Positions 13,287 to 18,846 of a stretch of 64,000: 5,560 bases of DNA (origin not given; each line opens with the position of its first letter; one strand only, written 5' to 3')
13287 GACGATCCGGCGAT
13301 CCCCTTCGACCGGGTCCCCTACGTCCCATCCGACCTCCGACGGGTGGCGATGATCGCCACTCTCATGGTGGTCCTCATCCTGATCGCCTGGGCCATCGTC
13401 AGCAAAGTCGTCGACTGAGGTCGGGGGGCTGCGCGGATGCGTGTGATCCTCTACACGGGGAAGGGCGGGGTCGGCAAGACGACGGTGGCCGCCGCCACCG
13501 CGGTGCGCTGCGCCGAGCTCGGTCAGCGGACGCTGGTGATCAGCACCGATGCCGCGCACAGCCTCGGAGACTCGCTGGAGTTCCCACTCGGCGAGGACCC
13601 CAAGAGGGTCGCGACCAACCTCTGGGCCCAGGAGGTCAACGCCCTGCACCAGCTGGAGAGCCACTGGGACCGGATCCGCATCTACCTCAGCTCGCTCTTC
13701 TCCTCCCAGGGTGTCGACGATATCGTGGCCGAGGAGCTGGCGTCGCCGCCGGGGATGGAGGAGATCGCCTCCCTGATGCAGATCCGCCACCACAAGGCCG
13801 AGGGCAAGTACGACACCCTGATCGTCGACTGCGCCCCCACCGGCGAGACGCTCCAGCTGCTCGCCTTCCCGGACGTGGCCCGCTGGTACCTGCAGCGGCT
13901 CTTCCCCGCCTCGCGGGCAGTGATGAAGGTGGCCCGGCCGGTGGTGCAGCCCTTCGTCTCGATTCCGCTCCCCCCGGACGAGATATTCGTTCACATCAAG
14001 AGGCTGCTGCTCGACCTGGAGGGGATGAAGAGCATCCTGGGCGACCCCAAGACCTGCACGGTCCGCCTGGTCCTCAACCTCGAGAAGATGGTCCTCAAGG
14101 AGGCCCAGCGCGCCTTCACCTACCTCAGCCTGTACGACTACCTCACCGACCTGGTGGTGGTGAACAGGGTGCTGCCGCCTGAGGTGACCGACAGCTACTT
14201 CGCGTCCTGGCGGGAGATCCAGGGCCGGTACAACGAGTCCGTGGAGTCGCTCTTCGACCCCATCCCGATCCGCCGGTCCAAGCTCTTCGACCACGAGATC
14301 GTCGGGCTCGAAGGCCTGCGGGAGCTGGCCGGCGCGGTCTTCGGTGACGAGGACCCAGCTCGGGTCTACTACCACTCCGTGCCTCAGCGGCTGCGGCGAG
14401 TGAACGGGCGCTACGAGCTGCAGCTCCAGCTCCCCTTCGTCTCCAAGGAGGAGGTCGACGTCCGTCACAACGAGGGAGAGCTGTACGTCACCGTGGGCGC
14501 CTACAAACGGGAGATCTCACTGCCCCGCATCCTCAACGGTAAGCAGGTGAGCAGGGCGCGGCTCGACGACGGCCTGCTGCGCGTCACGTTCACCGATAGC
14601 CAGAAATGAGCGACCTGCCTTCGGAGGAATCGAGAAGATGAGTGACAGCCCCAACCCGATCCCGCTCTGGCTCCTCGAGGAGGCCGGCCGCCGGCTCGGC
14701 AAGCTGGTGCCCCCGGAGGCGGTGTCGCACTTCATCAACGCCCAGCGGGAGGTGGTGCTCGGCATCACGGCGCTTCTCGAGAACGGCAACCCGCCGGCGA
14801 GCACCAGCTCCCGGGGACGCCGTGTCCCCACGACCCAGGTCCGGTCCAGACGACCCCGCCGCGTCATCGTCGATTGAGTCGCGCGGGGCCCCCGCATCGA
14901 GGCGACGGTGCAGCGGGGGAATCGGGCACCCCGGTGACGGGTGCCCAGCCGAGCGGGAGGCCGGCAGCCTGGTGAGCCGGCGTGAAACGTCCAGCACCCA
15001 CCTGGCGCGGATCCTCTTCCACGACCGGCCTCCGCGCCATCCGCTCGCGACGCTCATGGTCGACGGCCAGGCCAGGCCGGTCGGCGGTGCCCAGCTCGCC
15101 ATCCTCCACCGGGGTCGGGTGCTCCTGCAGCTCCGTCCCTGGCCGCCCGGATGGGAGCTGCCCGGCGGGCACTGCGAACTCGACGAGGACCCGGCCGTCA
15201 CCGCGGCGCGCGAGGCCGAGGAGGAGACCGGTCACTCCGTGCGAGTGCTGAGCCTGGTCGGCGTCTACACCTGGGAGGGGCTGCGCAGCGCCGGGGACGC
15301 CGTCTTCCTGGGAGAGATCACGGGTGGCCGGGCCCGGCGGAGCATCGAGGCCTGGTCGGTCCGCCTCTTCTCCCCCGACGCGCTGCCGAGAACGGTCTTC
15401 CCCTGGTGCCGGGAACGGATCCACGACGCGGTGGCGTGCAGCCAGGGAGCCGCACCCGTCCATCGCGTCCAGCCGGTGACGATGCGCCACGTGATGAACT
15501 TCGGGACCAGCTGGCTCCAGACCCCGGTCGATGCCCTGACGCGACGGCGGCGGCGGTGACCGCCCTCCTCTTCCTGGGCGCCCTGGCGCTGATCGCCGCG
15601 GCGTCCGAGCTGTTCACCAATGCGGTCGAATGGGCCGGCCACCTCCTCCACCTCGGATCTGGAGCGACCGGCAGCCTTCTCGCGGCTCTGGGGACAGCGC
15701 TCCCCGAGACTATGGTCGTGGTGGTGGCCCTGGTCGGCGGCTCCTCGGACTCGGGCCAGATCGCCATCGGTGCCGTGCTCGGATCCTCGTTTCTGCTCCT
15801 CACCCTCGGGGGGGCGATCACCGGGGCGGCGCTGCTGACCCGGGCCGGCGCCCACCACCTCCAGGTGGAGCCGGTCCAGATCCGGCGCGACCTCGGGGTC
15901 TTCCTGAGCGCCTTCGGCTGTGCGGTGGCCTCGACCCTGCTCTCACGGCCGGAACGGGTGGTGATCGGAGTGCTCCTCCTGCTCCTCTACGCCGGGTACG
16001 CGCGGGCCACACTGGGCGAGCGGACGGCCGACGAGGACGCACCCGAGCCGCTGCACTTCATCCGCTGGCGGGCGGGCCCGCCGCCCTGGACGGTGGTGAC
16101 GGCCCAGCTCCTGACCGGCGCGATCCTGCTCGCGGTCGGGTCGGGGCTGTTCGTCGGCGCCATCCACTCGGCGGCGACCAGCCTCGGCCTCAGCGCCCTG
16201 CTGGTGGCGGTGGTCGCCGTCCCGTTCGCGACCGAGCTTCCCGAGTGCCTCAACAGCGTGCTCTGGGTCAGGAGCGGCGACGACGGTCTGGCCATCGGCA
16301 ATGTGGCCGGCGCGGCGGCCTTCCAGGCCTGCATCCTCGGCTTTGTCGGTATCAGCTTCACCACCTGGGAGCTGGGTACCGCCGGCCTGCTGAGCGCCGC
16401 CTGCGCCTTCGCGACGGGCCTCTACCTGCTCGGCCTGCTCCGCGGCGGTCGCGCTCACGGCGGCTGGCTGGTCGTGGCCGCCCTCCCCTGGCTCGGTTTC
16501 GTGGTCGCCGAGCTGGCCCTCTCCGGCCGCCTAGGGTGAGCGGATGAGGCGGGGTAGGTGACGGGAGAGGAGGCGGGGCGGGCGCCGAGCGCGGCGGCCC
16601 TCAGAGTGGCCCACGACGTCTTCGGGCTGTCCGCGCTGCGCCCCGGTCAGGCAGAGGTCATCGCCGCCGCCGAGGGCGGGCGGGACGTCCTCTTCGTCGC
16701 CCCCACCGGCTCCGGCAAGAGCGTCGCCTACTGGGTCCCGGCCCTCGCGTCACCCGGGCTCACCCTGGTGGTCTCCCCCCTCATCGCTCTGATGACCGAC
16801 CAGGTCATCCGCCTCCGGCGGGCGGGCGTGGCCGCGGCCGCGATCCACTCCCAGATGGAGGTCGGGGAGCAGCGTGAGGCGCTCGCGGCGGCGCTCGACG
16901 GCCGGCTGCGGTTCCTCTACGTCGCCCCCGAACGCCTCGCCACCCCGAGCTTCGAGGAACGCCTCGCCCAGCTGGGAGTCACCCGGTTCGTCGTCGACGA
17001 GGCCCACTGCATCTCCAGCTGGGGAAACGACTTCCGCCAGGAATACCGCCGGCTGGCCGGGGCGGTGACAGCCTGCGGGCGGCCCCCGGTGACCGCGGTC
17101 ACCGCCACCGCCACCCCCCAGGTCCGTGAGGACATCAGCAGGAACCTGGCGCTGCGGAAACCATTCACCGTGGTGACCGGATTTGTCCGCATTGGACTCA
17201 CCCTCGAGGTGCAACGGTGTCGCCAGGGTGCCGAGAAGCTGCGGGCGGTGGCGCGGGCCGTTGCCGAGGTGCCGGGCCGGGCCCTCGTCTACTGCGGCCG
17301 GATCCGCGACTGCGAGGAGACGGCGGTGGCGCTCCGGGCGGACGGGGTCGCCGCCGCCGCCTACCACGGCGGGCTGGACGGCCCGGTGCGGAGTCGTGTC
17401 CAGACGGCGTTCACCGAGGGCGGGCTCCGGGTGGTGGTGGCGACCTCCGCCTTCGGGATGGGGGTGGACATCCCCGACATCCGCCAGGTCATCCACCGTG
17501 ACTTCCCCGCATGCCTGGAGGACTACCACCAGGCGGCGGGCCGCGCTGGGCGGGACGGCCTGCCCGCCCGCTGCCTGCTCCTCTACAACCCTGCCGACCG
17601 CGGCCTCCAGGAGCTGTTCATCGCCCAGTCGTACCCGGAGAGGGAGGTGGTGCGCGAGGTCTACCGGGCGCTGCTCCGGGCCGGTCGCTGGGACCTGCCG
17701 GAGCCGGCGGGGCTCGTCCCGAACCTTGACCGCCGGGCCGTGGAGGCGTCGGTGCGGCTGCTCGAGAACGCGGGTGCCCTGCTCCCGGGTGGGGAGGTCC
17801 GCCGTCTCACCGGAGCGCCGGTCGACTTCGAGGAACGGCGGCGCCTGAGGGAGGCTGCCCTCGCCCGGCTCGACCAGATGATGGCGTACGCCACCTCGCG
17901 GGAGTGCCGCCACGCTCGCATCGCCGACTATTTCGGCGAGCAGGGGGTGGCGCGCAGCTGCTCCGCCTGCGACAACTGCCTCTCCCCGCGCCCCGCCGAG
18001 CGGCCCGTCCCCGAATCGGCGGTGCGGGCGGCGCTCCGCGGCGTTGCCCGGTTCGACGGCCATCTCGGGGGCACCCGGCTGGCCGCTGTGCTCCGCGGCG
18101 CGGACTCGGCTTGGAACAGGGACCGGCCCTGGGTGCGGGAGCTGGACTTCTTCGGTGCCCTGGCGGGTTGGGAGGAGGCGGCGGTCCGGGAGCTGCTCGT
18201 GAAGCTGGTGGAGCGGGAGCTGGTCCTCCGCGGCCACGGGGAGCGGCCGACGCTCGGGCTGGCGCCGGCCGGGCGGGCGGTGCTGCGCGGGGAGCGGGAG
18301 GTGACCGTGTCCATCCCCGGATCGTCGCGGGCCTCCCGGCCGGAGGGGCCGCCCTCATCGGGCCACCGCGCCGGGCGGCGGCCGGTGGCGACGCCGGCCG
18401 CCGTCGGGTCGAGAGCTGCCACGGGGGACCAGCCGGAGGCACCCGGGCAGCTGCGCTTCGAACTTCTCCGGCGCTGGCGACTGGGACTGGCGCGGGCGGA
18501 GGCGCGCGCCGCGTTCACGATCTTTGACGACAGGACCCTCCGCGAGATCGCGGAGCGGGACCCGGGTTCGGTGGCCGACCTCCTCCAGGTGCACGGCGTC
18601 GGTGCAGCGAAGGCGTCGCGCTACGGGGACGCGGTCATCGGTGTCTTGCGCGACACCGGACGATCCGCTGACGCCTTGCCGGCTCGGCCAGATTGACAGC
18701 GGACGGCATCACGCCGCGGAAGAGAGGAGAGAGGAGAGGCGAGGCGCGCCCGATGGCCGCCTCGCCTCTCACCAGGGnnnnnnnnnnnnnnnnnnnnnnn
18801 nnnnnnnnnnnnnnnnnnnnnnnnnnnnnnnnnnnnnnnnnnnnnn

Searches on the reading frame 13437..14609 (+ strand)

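Call 36: search_protein_families(library=pfam, proteins=[window:13437-14609:+], max_evalue=0.00001)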
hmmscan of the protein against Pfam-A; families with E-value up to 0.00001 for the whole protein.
window:13437-14609:+ (390 aa): 4 families
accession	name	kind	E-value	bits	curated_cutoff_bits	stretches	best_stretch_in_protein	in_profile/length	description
PF02374.21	ArsA_ATPase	-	4.2e-87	292.7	24.3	1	1-300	1-302/305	Anion-transporting ATPase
PF17886.7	ArsA_HSP20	-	3.4e-21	75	22.5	1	323-385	1-63/63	HSP20-like domain found in ArsA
PF13614.12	AAA_31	-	2.1e-09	38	27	1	5-141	6-134/177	AAA domain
PF01656.29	CbiA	-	2.3e-06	28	25.4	1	5-193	3-54/125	CobQ/CobB/MinD/ParA nucleotide binding domain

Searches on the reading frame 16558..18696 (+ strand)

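Call 35: search_protein_families(library=pfam, proteins=[window:16558-18696:+], max_evalue=0.00001)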
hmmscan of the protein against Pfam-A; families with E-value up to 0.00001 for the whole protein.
window:16558-18696:+ (712 aa): 5 families
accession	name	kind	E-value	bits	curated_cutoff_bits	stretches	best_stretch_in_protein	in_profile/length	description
PF00270.35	DEAD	-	7.2e-26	91.3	26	1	28-188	1-163/167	DEAD/DEAH box helicase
PF00271.37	Helicase_C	-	2.9e-23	82.7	23.5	1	227-334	2-110/110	Helicase conserved C-terminal domain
PF00570.28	HRDC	-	2.3e-17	63.1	23.8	1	633-696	4-67/68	HRDC domain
PF16124.10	RecQ_Zn_bind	-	5.2e-13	50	25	1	426-475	16-66/66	RecQ zinc-binding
PF09382.16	RQC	-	1.6e-10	41.2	23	1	488-590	10-111/114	RQC domain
